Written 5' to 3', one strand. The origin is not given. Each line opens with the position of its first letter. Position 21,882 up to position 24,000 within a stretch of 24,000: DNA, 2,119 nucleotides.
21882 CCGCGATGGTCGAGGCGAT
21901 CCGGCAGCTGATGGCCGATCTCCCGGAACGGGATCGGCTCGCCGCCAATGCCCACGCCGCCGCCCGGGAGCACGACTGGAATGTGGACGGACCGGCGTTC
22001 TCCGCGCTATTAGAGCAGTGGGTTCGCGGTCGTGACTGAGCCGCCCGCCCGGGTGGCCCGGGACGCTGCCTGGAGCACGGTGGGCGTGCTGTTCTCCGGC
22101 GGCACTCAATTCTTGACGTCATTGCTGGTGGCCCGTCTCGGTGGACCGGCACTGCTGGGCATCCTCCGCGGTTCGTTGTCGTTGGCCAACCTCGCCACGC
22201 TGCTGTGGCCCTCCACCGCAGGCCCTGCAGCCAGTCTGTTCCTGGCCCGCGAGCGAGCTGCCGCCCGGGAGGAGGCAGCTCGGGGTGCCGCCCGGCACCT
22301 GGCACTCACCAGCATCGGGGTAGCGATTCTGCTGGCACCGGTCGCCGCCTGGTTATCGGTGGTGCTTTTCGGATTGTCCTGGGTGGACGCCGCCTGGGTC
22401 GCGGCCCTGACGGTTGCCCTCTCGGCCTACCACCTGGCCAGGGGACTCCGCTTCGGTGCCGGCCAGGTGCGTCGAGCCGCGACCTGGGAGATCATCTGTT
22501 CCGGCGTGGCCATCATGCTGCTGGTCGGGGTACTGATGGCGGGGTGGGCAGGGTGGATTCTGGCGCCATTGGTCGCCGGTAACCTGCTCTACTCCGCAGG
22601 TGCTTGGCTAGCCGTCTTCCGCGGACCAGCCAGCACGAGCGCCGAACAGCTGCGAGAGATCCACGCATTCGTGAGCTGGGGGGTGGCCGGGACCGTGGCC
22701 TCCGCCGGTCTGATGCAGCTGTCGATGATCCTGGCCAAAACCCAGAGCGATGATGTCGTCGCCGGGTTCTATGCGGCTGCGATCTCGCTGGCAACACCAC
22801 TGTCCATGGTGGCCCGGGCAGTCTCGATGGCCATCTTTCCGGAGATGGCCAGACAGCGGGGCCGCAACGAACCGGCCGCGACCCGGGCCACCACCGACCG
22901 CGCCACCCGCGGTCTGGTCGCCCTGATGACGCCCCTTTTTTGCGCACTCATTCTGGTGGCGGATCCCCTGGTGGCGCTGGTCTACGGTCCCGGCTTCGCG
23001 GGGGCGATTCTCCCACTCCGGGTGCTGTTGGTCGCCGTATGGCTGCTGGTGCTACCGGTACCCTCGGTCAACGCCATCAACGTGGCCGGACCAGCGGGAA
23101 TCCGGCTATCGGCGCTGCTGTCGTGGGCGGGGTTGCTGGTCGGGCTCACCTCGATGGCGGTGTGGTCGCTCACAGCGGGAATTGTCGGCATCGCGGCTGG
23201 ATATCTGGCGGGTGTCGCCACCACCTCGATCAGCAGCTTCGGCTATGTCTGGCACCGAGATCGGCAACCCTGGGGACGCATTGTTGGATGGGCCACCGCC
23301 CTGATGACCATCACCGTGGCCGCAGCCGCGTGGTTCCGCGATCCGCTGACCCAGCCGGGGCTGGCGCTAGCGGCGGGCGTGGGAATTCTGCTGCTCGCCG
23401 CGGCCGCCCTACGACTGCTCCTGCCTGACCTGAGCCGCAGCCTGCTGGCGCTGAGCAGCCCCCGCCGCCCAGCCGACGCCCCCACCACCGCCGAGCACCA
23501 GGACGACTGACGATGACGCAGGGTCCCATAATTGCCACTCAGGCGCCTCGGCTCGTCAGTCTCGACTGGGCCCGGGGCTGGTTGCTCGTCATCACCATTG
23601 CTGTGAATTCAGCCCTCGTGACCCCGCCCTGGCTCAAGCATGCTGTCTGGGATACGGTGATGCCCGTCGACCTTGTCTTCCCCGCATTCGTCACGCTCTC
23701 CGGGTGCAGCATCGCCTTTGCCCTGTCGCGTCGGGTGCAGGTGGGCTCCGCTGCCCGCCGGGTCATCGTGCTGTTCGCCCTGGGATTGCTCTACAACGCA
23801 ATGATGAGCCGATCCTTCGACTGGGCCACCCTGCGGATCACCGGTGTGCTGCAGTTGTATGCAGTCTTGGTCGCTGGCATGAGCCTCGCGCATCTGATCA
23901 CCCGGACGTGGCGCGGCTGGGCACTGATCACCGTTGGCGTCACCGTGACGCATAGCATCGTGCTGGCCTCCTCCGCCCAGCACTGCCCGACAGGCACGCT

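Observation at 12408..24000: CWB2 surface proteins embedded in a Wzx-type glycopolymer locus: candidate actinobacterial wall-polymer/anchor (S-layer-like) system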

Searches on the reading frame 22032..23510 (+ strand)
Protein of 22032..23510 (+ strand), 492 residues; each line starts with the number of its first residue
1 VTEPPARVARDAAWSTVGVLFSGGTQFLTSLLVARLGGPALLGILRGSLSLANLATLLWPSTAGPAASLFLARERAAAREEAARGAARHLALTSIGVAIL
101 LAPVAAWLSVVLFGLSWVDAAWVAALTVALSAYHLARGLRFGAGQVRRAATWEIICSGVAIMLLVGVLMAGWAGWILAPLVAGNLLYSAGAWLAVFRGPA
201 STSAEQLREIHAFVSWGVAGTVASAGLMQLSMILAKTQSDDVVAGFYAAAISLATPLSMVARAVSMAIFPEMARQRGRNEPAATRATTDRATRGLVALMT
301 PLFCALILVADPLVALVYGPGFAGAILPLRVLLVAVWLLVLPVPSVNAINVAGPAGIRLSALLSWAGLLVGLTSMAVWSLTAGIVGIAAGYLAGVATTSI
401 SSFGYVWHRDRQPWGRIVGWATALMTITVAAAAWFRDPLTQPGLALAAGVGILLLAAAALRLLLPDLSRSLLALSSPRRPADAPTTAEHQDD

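Call 4: search_protein_families(library=pfam, proteins=[window:22032-23510:+], max_evalue=0.01)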
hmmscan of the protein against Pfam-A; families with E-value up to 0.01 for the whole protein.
window:22032-23510:+ (492 aa): 3 families
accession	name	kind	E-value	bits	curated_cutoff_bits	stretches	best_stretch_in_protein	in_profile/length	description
PF13440.11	Polysacc_synt_3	-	8.7e-13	48.6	23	1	88-322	52-288/293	Polysaccharide biosynthesis protein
PF01943.22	Polysacc_synt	-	9.4e-10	38.8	28.2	1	9-274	2-272/274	Polysaccharide biosynthesis protein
PF03023.19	MurJ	-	2.2e-08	33.6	27.4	1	163-321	159-310/451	Lipid II flippase MurJ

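Call 20: search_protein_families(library=ncbifam, proteins=[window:22032-23510:+], max_evalue=0.01)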
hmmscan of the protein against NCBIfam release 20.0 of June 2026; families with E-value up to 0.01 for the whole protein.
window:22032-23510:+ (492 aa): 1 family
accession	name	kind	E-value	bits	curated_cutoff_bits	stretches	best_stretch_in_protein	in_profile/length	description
TIGR01695.1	murJ_mviN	equivalog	2.5e-05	23.2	235.55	1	163-322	185-339/506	murein biosynthesis integral membrane protein MurJ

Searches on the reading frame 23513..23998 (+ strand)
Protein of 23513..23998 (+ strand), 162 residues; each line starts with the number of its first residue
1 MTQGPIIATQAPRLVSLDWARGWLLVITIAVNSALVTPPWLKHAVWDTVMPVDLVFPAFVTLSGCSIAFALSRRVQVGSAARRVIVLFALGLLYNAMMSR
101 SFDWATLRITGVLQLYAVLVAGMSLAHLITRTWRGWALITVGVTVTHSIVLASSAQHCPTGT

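Call 20: search_protein_families(library=ncbifam, proteins=[window:23513-23998:+], max_evalue=0.01)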
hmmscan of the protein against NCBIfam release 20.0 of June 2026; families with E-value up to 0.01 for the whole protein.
window:23513-23998:+ (162 aa): 1 family
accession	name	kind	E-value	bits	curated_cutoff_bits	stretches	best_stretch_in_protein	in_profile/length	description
NF046061.1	NagX_SO_3504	equivalog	0.00023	20.4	480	1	41-152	44-165/369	transmembrane glucosamine N-acetyltransferase NagX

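Call 21: search_protein_families(library=pfam, proteins=[window:23513-23998:+], max_evalue=1)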
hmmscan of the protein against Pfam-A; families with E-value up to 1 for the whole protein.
window:23513-23998:+ (162 aa): 2 families
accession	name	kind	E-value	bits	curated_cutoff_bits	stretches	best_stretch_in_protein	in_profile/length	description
PF07786.18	HGSNAT_cat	-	9.1e-05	22.5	22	1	13-153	1-141/222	Heparan-alpha-glucosaminide N-acetyltransferase, catalytic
PF02038.21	ATP1G1_PLM_MAT8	-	0.33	10.8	26.9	0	102-130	8-34/48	ATP1G1/PLM/MAT8 family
